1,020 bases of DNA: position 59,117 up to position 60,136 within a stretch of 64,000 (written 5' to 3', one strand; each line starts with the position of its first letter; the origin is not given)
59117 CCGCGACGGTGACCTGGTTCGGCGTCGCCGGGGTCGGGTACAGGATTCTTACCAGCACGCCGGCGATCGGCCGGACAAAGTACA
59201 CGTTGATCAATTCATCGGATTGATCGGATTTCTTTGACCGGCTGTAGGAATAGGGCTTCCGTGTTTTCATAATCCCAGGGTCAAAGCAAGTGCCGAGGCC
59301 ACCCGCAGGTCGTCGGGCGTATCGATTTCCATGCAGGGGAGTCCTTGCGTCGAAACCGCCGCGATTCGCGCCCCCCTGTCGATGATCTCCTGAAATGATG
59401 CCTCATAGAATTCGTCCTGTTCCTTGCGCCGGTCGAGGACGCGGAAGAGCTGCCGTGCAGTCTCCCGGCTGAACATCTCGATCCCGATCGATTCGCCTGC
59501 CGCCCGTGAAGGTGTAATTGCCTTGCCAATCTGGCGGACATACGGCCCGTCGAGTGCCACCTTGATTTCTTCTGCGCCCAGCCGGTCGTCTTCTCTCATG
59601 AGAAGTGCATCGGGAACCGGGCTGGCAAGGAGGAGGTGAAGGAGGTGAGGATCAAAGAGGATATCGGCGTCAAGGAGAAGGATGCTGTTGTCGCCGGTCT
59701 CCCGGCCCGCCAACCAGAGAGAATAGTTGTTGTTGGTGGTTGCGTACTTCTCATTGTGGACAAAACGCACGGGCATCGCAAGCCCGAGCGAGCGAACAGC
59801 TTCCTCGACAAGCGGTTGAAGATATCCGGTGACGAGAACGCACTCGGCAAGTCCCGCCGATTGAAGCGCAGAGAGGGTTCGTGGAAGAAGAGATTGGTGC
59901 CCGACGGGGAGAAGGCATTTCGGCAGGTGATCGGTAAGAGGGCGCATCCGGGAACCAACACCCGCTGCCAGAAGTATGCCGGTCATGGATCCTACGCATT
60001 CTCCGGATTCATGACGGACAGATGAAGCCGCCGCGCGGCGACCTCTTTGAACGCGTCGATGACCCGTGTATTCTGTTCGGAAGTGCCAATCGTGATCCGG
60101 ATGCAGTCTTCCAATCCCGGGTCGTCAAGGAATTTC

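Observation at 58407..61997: Candidate operon for an unusual polar head group: two CDP-alcohol phosphatidyltransferases bracketing a HisC/CobD-like PLP enzyme and a LicC-like nucleotidyltransferase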

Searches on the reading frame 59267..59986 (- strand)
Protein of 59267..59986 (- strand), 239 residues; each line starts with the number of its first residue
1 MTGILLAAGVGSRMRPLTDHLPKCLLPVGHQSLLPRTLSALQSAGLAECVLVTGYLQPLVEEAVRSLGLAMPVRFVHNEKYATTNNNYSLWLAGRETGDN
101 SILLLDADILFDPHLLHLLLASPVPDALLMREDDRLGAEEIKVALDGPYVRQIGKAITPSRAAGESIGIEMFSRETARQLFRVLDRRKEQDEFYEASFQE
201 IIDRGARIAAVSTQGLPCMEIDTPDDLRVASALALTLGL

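Call 3: search_protein_families(library=pfam, proteins=[window:59267-59986:-], max_evalue=0.01)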
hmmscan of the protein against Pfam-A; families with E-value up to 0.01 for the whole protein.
window:59267-59986:- (239 aa): 3 families
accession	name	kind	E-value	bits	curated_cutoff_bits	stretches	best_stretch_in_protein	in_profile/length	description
PF12804.13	NTP_transf_3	-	5.7e-13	49.8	27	1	3-122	1-110/160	MobA-like NTP transferase domain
PF00483.29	NTP_transferase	-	1.7e-10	41.4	21.2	1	3-116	2-118/245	Nucleotidyl transferase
PF01128.25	IspD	-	0.0029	17.8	27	1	4-54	4-51/221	2-C-methyl-D-erythritol 4-phosphate cytidylyltransferase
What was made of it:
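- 59267..59986 (-): Gene D: LicC-fold nucleotidyltransferase (239 aa). Proposed CTP:X-phosphate cytidylyltransferase. PF12804/PF00483 (call 3).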

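Call 4: search_protein_families(library=ncbifam, proteins=[window:59267-59986:-], max_evalue=0.01)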
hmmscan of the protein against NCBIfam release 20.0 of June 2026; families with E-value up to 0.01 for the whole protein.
window:59267-59986:- (239 aa): 31 families (the best 25 are shown)
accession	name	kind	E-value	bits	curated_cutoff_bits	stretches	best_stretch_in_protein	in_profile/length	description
TIGR03992.1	Arch_glmU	subfamily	3.5e-20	72.2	292.1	1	1-227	1-220/393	bifunctional sugar-1-phosphate nucleotidylyltransferase/acetyltransferase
NF041135.1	IPPtranDIPPsyn_Thcocales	equivalog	1.8e-19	70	580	1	1-233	1-216/419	bifunctional L-myo-inositol-1-phosphate cytidylyltransferase/CDP-L-myo-inositol myo-inositolphosphotransferase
NF041313.1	UDPGP_AglF_Halo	equivalog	3.7e-16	59.3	400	1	1-230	1-230/234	UTP--glucose-1-phosphate uridylyltransferase AglF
NF045761.1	NAMPUrTaseMurU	equivalog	2.1e-15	57.2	250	1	1-114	1-113/226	N-acetylmuramate alpha-1-phosphate uridylyltransferase MurU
NF045665.1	NTPtran_DVU1551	equivalog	4.5e-11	42.4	315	1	2-83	2-74/359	DVU_1551 family NTP transferase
NF052502.1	man1P_GTase_Rv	exception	8.2e-09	34.8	440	1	3-84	3-85/352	mannose-1-phosphate guanylyltransferase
NF045697.1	MurNAcPUrMurU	equivalog_domain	8.3e-09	35.2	370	1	5-65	2-62/229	N-acetylmuramate alpha-1-phosphate uridylyltransferase MurU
NF010933.0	PRK14353.1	equivalog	4.9e-08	32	505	1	3-84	8-85/453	bifunctional UDP-N-acetylglucosamine diphosphorylase/glucosamine-1-phosphate N-acetyltransferase GlmU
NF041173.1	Sug_nt_acttase_Thmprot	equivalog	8.1e-08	31.6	600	1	1-118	1-115/405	bifunctional sugar-1-phosphate nucleotidylyltransferase/acetyltransferase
TIGR01208.1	rmlA_long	equivalog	2.1e-07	30.2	320.25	1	3-79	2-80/353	glucose-1-phosphate thymidylyltransferase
NF038362.1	Sden_1164_fam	equivalog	2.4e-07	30.5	300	1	3-179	4-191/266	Sden_1164 family protein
TIGR01173.1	glmU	equivalog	4.5e-07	29.1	366.85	1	4-122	4-116/452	bifunctional UDP-N-acetylglucosamine diphosphorylase/glucosamine-1-phosphate N-acetyltransferase GlmU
NF010940.0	PRK14360.1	equivalog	5.8e-07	28.4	602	1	5-109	6-104/452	bifunctional UDP-N-acetylglucosamine diphosphorylase/glucosamine-1-phosphate N-acetyltransferase GlmU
TIGR03310.1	matur_MocA_YgfJ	equivalog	2e-06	27.9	186.45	1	3-84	2-75/188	molybdenum cofactor cytidylyltransferase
NF049965.1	GlMnHpPGnyltfHddC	equivalog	2.3e-06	27.4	300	1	1-141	1-140/221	D-glycero-D-manno-heptose 1-phosphate guanosyltransferase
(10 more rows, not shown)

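Call 25: search_solved_structures(query=window:59267-59986:-, max_evalue=0.001)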
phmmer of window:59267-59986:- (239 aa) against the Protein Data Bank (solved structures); distinct sequences matched with E-value up to 0.001: 19.
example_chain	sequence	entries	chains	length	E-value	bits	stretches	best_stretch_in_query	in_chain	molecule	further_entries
1jyk_A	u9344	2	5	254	9.4e-17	64.7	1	3-228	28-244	CTP:phosphocholine Cytidylyltransferase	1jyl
4y7t_A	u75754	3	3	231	1.4e-09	41.2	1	2-113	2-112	Nucleotidyl transferase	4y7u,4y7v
6pd1_A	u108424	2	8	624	3.3e-08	36.8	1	3-141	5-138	Nucleotidyl transferase/aminotransferase, class V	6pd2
8hhd_A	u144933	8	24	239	4.3e-07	33.1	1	2-118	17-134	Nucleotidyl transferase | N-acetylmuramate alpha-1-phosphate uridylyltransferase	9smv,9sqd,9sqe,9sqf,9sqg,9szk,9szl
6plj_A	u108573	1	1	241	4.7e-06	29.7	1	3-82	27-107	nucleotidyl transferase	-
7whr_B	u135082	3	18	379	6.3e-06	29.3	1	2-80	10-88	Nucleotidyl transferase family protein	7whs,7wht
7d72_K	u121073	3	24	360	1.4e-05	28.2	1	2-110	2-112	Mannose-1-phosphate guanyltransferase beta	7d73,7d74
9y3p_I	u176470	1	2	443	3e-05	27.1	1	3-54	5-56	Translation initiation factor eIF2B subunit gamma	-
6caj_J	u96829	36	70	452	3.1e-05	27.1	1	3-54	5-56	Translation initiation factor eIF-2B subunit gamma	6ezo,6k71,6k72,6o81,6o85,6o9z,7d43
1lvw_A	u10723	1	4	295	5.7e-05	26.2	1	1-119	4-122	glucose-1-phosphate thymidylyltransferase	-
1mc3_A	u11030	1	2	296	0.00011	25.3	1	1-57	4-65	GLUCOSE-1-PHOSPHATE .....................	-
3hl3_A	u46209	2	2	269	0.00017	24.6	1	1-56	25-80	Glucose-1-phosphate thymidylyltransferase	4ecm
4jd0_A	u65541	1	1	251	0.00025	24.1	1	3-160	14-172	Nucleotidyl transferase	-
4ho0_A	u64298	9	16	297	0.00039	23.4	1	1-114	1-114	Glucose-1-phosphate thymidylyltransferase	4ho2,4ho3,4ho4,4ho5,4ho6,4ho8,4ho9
8yre_D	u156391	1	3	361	0.00041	23.4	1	2-65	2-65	Mannose-1-phosphate guanylyltransferase 1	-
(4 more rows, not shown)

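Call 53: search_solved_structures(query=window:59267-59986:-, max_evalue=0.000001, show_alignments=3)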
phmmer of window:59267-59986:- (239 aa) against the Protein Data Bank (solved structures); distinct sequences matched with E-value up to 0.000001: 4.
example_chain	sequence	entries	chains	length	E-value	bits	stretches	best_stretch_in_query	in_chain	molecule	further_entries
1jyk_A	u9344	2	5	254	9.4e-17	64.7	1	3-228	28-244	CTP:phosphocholine Cytidylyltransferase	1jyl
4y7t_A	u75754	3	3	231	1.4e-09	41.2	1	2-113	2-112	Nucleotidyl transferase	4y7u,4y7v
6pd1_A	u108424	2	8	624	3.3e-08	36.8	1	3-141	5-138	Nucleotidyl transferase/aminotransferase, class V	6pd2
8hhd_A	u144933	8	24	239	4.3e-07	33.1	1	2-118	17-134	Nucleotidyl transferase | N-acetylmuramate alpha-1-phosphate uridylyltransferase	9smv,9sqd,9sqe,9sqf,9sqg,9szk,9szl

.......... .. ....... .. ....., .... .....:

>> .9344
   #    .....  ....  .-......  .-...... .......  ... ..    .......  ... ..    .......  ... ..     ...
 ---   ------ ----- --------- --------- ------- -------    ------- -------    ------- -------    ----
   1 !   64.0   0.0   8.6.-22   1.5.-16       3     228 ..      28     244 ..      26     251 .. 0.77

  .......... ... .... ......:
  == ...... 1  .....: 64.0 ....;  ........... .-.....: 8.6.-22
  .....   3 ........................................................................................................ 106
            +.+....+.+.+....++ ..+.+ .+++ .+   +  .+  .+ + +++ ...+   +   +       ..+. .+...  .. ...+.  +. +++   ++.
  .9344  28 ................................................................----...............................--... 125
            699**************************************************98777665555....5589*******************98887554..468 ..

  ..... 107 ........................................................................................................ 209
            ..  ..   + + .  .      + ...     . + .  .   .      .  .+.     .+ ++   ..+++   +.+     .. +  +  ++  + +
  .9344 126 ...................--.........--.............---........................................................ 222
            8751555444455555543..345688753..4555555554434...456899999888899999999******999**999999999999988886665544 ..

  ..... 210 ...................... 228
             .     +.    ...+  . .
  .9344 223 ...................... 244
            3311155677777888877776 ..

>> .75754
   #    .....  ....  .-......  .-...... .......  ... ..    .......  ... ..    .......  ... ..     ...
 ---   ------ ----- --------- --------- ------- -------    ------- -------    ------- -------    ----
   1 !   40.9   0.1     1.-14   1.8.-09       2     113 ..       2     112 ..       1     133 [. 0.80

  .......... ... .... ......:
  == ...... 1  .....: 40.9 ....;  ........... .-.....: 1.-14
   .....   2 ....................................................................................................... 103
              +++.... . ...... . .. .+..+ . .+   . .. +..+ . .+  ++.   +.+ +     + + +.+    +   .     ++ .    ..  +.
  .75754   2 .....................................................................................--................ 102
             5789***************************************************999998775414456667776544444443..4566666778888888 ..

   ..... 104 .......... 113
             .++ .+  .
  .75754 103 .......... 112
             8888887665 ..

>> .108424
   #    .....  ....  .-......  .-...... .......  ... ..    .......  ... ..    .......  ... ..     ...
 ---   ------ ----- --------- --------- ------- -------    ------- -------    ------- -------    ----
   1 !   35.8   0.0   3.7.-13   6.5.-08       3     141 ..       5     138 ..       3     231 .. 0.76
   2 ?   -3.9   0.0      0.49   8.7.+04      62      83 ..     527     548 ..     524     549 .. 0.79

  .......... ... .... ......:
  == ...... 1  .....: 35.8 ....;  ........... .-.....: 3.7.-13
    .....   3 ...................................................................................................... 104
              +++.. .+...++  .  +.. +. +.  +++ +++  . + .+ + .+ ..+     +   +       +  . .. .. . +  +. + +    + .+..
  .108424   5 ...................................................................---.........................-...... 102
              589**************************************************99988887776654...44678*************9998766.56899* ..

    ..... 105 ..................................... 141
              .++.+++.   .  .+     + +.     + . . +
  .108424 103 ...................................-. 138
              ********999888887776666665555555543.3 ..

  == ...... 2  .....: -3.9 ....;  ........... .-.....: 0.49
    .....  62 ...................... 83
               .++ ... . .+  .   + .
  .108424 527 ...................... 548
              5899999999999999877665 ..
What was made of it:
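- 59267..59986 (-): LicC 1JYK E=9.4e-17 over the full length (calls 25, 53).
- Closest known: Kennedy-type CDP-alcohol pathways. Same: D has the LicC fold (calls 25, 53).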
